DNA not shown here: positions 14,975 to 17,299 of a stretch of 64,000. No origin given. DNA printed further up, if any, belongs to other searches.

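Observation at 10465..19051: Five-gene phospho-signalling operon: multi-Zn-ribbon, membrane Ser/Thr kinase, quadruple AAA+, Zn-ribbon-FHA, PP2C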

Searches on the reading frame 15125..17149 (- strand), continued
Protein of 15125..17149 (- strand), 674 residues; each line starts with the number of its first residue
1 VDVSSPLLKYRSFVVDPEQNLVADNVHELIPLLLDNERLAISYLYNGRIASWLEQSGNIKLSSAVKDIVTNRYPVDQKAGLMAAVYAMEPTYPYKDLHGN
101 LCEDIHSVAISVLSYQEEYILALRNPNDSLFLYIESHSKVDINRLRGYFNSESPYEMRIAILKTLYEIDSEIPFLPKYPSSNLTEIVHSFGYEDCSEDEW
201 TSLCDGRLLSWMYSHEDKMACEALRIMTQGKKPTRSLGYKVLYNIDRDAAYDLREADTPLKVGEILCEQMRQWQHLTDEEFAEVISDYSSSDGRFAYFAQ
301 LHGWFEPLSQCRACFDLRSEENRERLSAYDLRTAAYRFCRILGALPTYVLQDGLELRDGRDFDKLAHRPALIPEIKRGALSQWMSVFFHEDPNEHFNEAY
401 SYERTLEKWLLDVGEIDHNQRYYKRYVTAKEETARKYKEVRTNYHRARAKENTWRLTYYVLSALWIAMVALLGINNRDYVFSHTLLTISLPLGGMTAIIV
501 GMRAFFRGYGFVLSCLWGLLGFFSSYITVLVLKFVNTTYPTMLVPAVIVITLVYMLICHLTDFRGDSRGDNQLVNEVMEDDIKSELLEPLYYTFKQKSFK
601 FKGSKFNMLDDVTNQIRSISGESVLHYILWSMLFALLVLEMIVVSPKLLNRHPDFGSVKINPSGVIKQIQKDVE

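Call 45: find_homologous_proteins(query=A2, max_evalue=1e-20)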
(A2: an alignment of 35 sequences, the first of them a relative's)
Query A2 (35 sequences) (1118 aa, profile of the alignment): 1289 proteins with E <= 1e-20 among 8000 candidates; the best 120 are listed.
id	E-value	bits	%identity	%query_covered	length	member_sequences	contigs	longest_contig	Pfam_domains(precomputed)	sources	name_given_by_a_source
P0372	0.0e+0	1387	33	100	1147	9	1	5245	PF07714.24,PF00069.32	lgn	-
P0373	0.0e+0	1385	34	94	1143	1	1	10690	PF07714.24,PF00069.32,PF03109.23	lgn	-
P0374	0.0e+0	1353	33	94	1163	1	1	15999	PF07714.24,PF00069.32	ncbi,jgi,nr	ncbi:MAG: aminoglycoside phosphotransferase family protein [Prevotellaceae bacterium]|jgi:serine/thr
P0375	0.0e+0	1330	33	94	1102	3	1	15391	PF07714.24,PF00069.32,PF03109.23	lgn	-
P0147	0.0e+0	1260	100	100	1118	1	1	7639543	PF07714.24,PF00069.32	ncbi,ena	-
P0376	0.0e+0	1249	57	100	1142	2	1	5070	PF07714.24,PF00069.32,PF03109.23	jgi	jgi:serine/threonine protein kinase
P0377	0.0e+0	1231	50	100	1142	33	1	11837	PF07714.24,PF00069.32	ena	-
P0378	0.0e+0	1227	50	100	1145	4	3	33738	PF07714.24,PF00069.32,PF03109.23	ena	-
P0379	0.0e+0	1225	50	100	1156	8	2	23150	PF07714.24,PF00069.32,PF03109.23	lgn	-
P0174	0.0e+0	1212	30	94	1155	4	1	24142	PF07714.24,PF00069.32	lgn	-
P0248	0.0e+0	1208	29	96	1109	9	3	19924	PF07714.24,PF00069.32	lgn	-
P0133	0.0e+0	1199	37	95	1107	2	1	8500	PF07714.24,PF00069.32,PF03109.23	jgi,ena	-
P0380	0.0e+0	1177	30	99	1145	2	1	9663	PF07714.24,PF00069.32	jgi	-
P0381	0.0e+0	1150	30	100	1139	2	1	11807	PF07714.24,PF00069.32,PF03109.23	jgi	-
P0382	0.0e+0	1146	31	86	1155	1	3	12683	PF07714.24,PF00069.32,PF03109.23,PF08239.18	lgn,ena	-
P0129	0.0e+0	1015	34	90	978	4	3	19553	PF07714.24,PF00069.32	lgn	-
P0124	1.4e-262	892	34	84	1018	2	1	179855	PF07714.24,PF00069.32,PF03109.23,PF14531.13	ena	-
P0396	2.2e-261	888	33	85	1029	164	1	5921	PF07714.24,PF00069.32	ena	-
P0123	3.1e-261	888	34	84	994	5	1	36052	PF07714.24,PF00069.32,PF03109.23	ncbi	-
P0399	1.6e-260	886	31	88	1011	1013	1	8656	PF07714.24,PF00069.32,PF14531.13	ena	-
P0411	3.8e-257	874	34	82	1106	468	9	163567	PF07714.24,PF00069.32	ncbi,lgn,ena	-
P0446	6.4e-254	864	32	82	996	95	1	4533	PF07714.24,PF00069.32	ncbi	-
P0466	3.0e-253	861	32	81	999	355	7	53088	PF07714.24,PF00069.32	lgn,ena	-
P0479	6.3e-253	860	32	84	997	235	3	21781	PF07714.24,PF00069.32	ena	-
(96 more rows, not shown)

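Call 61: search_dna_similar(query=window:15125-17149:-, collection=plasmids, mode=protein, max_evalue=0.00001)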
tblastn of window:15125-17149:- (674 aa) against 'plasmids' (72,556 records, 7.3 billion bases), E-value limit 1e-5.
No match.

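Call 62: search_dna_similar(query=window:15125-17149:-, collection=phages, mode=protein, max_evalue=0.00001)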
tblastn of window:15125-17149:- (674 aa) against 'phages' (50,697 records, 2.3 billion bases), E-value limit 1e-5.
No match.

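Call 66: find_homologous_proteins(query=P0318, max_evalue=1e-30)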
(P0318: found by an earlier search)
Query P0318 (1394 aa): 5129 proteins with E <= 1e-30 among 8000 candidates; the best 120 are listed.
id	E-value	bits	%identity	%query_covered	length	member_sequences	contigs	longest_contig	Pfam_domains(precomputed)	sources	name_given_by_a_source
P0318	0.0e+0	3117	100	100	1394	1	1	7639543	PF06745.20,PF13604.13,PF00004.36,PF13238.13,PF07728.21,PF13191.13,PF06414.19,PF24883.3,PF05729.19,PF27394.1,PF01443.25,PF19263.6,PF13555.13,PF08433.17,PF05496.19,PF14532.13,PF01583.27,PF13479.13,PF05272.18,PF07726.18,PF17866.9,PF13207.13,PF01078.28,PF20720.4,PF13173.13,PF13086.13,PF00406.30,PF00485.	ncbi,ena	-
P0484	0.0e+0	2400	54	100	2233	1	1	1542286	PF20030.6,PF06745.20,PF01591.25,PF13604.13,PF00485.25,PF08303.18,PF13671.13,PF00493.30,PF00004.36,PF13401.13,PF13238.13,PF07728.21,PF04851.22,PF00931.29,PF13191.13,PF06414.19,PF24883.3,PF13521.13,PF09848.16,PF25199.2,PF13481.13,PF03266.22,PF01443.25,PF13245.13,PF13555.13,PF08433.17,PF05496.19,PF1453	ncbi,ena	-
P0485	0.0e+0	2355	75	100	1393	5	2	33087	PF13604.13,PF00004.36,PF13238.13,PF07728.21,PF13191.13,PF06414.19,PF24883.3,PF13175.13,PF05729.19,PF27394.1,PF01443.25,PF19263.6,PF13555.13,PF08433.17,PF05496.19,PF14532.13,PF01583.27,PF13479.13,PF05272.18,PF07726.18,PF17866.9,PF13207.13,PF01078.28,PF20720.4,PF13173.13,PF00406.30,PF00485.25,PF08303.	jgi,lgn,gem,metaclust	metaclust:\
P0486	0.0e+0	2220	71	100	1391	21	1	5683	PF13086.13,PF00406.30,PF06745.20,PF13604.13,PF00485.25,PF08303.18,PF13671.13,PF00004.36,PF13401.13,PF13238.13,PF05673.20,PF07728.21,PF00931.29,PF13191.13,PF06414.19,PF07724.21,PF24883.3,PF05729.19,PF13521.13,PF01202.29,PF09848.16,PF25578.2,PF03266.22,PF01443.25,PF19263.6,PF13245.13,PF08433.17,PF0549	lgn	-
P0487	0.0e+0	2216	71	100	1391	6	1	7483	PF00406.30,PF06745.20,PF13604.13,PF00485.25,PF13671.13,PF00493.30,PF00004.36,PF13401.13,PF10662.16,PF13238.13,PF05673.20,PF07728.21,PF00931.29,PF13191.13,PF06414.19,PF24883.3,PF05729.19,PF13521.13,PF01202.29,PF09848.16,PF27394.1,PF25578.2,PF03266.22,PF01443.25,PF13245.13,PF13555.13,PF08433.17,PF1284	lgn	-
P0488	0.0e+0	2203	71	100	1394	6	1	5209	PF00406.30,PF13604.13,PF00485.25,PF08303.18,PF09778.16,PF13671.13,PF00493.30,PF00004.36,PF13401.13,PF13238.13,PF05673.20,PF07728.21,PF13191.13,PF06414.19,PF07724.21,PF24883.3,PF05729.19,PF13521.13,PF09848.16,PF27394.1,PF25578.2,PF03266.22,PF01443.25,PF19263.6,PF13245.13,PF13555.13,PF08433.17,PF05496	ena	-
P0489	0.0e+0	2158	55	100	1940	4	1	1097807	PF06745.20,PF01591.25,PF13604.13,PF00004.36,PF13238.13,PF07728.21,PF04851.22,PF13191.13,PF06414.19,PF24883.3,PF05729.19,PF27394.1,PF13481.13,PF13240.12,PF01443.25,PF19263.6,PF13555.13,PF08433.17,PF12846.14,PF05496.19,PF14532.13,PF27840.1,PF01583.27,PF13479.13,PF05272.18,PF07726.18,PF17866.9,PF13207.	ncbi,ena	-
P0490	0.0e+0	2157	55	100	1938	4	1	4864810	PF06745.20,PF01591.25,PF13604.13,PF00004.36,PF13238.13,PF07728.21,PF04851.22,PF13191.13,PF06414.19,PF24883.3,PF05729.19,PF27394.1,PF13481.13,PF01443.25,PF19263.6,PF13555.13,PF08433.17,PF05496.19,PF14532.13,PF27840.1,PF01583.27,PF13479.13,PF02606.21,PF05272.18,PF07726.18,PF17866.9,PF13207.13,PF03308.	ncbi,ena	-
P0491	0.0e+0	2085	58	100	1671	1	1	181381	PF13604.13,PF00004.36,PF13238.13,PF07728.21,PF04851.22,PF13191.13,PF06414.19,PF10412.16,PF24883.3,PF05729.19,PF27394.1,PF13481.13,PF00437.27,PF01443.25,PF19263.6,PF13555.13,PF08433.17,PF05496.19,PF14532.13,PF01583.27,PF13479.13,PF05272.18,PF07726.18,PF17866.9,PF13207.13,PF01078.28,PF20720.4,PF20030.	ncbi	-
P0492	0.0e+0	1856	61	98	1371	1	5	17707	PF06745.20,PF13604.13,PF00004.36,PF13238.13,PF07728.21,PF04851.22,PF13191.13,PF06414.19,PF24883.3,PF05729.19,PF27394.1,PF13481.13,PF00437.27,PF01443.25,PF19263.6,PF13555.13,PF08433.17,PF05496.19,PF14532.13,PF01583.27,PF13479.13,PF05272.18,PF07726.18,PF17866.9,PF13207.13,PF03308.23,PF01078.28,PF20720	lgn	-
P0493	0.0e+0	1850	61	100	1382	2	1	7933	PF06745.20,PF13604.13,PF00485.25,PF05707.19,PF13671.13,PF00493.30,PF00004.36,PF13401.13,PF13238.13,PF05673.20,PF07728.21,PF13191.13,PF06414.19,PF07724.21,PF24883.3,PF05729.19,PF13521.13,PF09848.16,PF01057.24,PF25578.2,PF03266.22,PF01443.25,PF13245.13,PF13555.13,PF08433.17,PF05496.19,PF14532.13,PF063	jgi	-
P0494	0.0e+0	1802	50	100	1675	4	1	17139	PF01591.25,PF13604.13,PF00004.36,PF13238.13,PF07728.21,PF13191.13,PF06414.19,PF24883.3,PF27394.1,PF13481.13,PF01443.25,PF19263.6,PF08433.17,PF12846.14,PF05496.19,PF14532.13,PF01583.27,PF13479.13,PF05272.18,PF07726.18,PF17866.9,PF13207.13,PF01078.28,PF20720.4,PF20030.6,PF13086.13,PF00406.30,PF00485.2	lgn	-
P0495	0.0e+0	1800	49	99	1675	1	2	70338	PF06745.20,PF01591.25,PF13604.13,PF00004.36,PF13238.13,PF07728.21,PF13191.13,PF06414.19,PF24883.3,PF27394.1,PF13481.13,PF01443.25,PF19263.6,PF13555.13,PF08433.17,PF05496.19,PF14532.13,PF27840.1,PF01583.27,PF13479.13,PF05272.18,PF07726.18,PF17866.9,PF13207.13,PF01078.28,PF20720.4,PF20030.6,PF00485.25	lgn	-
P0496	0.0e+0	1788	50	98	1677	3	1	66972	PF20030.6,PF13086.13,PF00406.30,PF13604.13,PF00485.25,PF08303.18,PF13671.13,PF00493.30,PF00004.36,PF13401.13,PF13238.13,PF05673.20,PF07728.21,PF00931.29,PF13191.13,PF06414.19,PF24883.3,PF13521.13,PF01202.29,PF09848.16,PF27394.1,PF13481.13,PF03266.22,PF01443.25,PF13245.13,PF08433.17,PF12846.14,PF0302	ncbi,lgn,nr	ncbi:MAG: hypothetical protein SCALA702_36580 [Melioribacteraceae bacterium]|nr:MAG: hypothetical pr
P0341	0.0e+0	1769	59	98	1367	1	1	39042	PF13173.13,PF13604.13,PF00485.25,PF08303.18,PF13671.13,PF00493.30,PF00004.36,PF13401.13,PF13238.13,PF05673.20,PF07728.21,PF04851.22,PF13191.13,PF06414.19,PF07724.21,PF24883.3,PF05729.19,PF13521.13,PF01202.29,PF09848.16,PF27394.1,PF03266.22,PF01443.25,PF19263.6,PF13245.13,PF13555.13,PF08433.17,PF0549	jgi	-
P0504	0.0e+0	1656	54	100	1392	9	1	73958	PF01591.25,PF13604.13,PF00004.36,PF13238.13,PF07728.21,PF04851.22,PF13191.13,PF06414.19,PF24883.3,PF05729.19,PF27394.1,PF13481.13,PF01443.25,PF13555.13,PF08433.17,PF12846.14,PF05496.19,PF14532.13,PF27840.1,PF01583.27,PF13479.13,PF05272.18,PF07726.18,PF17866.9,PF13207.13,PF03308.23,PF01078.28,PF20720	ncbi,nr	ncbi:MAG: AAA family ATPase [Melioribacteraceae bacterium]|nr:AAA family ATPase [Melioribacteraceae 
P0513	0.0e+0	1510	50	100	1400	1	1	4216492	PF13173.13,PF13148.12,PF13086.13,PF13604.13,PF00485.25,PF08303.18,PF13671.13,PF00493.30,PF00004.36,PF13401.13,PF13238.13,PF05673.20,PF07728.21,PF13191.13,PF06414.19,PF24883.3,PF05729.19,PF13521.13,PF09848.16,PF27394.1,PF03266.22,PF01443.25,PF13245.13,PF08433.17,PF05496.19,PF14532.13,PF06309.18,PF015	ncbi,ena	-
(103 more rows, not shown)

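Call 67: find_encoding_contigs(protein=P0490, flank=9000, max_places=1)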
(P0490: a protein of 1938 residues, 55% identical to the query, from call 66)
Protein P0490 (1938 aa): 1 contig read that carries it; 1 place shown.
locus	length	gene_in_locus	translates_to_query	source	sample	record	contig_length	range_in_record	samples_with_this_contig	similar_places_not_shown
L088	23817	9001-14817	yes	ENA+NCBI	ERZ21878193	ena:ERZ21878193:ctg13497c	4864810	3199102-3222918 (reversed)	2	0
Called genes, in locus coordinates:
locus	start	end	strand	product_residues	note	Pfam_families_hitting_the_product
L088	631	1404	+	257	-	PF00072:Response_reg, PF04397:LytTR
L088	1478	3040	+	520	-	PF03853:YjeF_N, PF01256:Carb_kinase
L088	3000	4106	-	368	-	PF14903:WG_beta_rep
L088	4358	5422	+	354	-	-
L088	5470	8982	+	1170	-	PF00069:Pkinase, PF07714:PK_Tyr_Ser-Thr, PF03109:ABC1 (weak), PF14531:Kinase-like (faint)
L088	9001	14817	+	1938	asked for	PF00004:AAA, PF17866:AAA_lid_6, PF00004:AAA, PF17866:AAA_lid_6, PF00004:AAA, PF17866:AAA_lid_6, PF00004:AAA, PF17866:AAA_lid_6, +62 more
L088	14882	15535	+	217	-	PF12773:DZR (weak), PF00498:FHA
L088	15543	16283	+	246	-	PF13672:PP2C_2, PF00481:PP2C (weak)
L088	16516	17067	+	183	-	PF19788:DUF6272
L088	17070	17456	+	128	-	PF09345:SiaC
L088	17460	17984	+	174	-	-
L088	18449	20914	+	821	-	PF07244:POTRA (faint), PF01103:Omp85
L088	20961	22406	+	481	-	PF05970:PIF1, PF13086:AAA_11 (faint), PF13604:AAA_30, PF01443:Viral_helicase1 (faint), PF09848:SLFN-g3_helicase (weak), PF13245:AAA_19, PF13538:UvrD_C_2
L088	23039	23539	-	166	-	-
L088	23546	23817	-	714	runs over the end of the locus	PF18962:Por_Secre_tail (weak)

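Call 68: find_encoding_contigs(protein=P0484, flank=9000, max_places=1)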
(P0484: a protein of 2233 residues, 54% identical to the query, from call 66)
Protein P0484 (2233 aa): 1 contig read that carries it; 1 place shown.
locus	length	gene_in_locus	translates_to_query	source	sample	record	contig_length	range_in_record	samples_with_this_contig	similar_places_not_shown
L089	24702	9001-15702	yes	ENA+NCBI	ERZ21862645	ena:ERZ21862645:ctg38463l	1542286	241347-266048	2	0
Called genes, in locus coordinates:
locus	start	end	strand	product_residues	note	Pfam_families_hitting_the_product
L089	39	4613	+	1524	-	PF07495:Y_Y_Y, PF08448:PAS_4, PF13426:PAS_9, PF00989:PAS, PF08448:PAS_4, PF13426:PAS_9, PF00512:HisKA, PF02518:HATPase_c, +5 more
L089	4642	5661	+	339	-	PF12773:DZR, PF13240:Zn_Ribbon_1 (weak), PF13248:Zn_ribbon_3 (faint), PF24463:DUF7577 (faint), PF12773:DZR (weak)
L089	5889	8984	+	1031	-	PF00069:Pkinase, PF07714:PK_Tyr_Ser-Thr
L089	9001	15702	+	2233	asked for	PF17866:AAA_lid_6, PF00004:AAA, PF17866:AAA_lid_6, PF00004:AAA, PF17866:AAA_lid_6, PF00004:AAA, PF17866:AAA_lid_6, PF00004:AAA, +47 more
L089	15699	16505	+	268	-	PF00498:FHA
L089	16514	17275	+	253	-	PF00481:PP2C, PF13672:PP2C_2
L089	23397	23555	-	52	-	-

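Call 69: find_encoding_contigs(protein=P0504, flank=9000, max_places=1)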
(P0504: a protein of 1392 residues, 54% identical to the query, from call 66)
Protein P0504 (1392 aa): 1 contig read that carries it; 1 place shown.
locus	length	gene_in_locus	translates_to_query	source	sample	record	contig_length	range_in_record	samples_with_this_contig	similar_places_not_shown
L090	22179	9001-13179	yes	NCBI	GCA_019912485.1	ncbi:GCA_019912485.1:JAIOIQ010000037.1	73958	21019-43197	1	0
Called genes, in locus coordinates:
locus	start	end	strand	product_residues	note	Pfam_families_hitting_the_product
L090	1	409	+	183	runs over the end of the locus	-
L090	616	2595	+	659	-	PF00330:Aconitase, PF00694:Aconitase_C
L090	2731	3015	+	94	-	-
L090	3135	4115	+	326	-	PF13248:Zn_ribbon_3 (faint), PF12773:DZR, PF13240:Zn_Ribbon_1 (weak), PF12773:DZR (weak)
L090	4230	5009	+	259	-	PF09346:SMI1_KNR4 (weak)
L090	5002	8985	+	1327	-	PF00069:Pkinase, PF03109:ABC1 (faint), PF07714:PK_Tyr_Ser-Thr, PF14531:Kinase-like (weak)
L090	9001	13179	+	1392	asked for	PF17866:AAA_lid_6, PF00004:AAA, PF17866:AAA_lid_6, PF00004:AAA, PF17866:AAA_lid_6, PF00004:AAA, PF17866:AAA_lid_6, PF00004:AAA, +47 more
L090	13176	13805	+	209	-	PF00498:FHA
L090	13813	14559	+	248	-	PF00481:PP2C, PF13672:PP2C_2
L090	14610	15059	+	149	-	-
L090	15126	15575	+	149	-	-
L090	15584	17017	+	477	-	PF03972:MmgE_PrpD_N, PF19305:MmgE_PrpD_C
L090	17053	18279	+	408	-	PF06857:ACP, PF03328:HpcH_HpaI, PF15617:C-C_Bond_Lyase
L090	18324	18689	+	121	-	PF05635:23S_rRNA_IVP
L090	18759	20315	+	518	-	PF04223:CitF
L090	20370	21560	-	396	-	PF14870:PSII_BNR (faint), PF15902:Sortilin-Vps10 (faint), PF25852:DUF6242_C (faint), PF02012:BNR (faint), PF18962:Por_Secre_tail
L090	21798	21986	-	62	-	PF00037:Fer4 (weak), PF12837:Fer4_6 (weak)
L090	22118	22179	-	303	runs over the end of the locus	PF07691:PA14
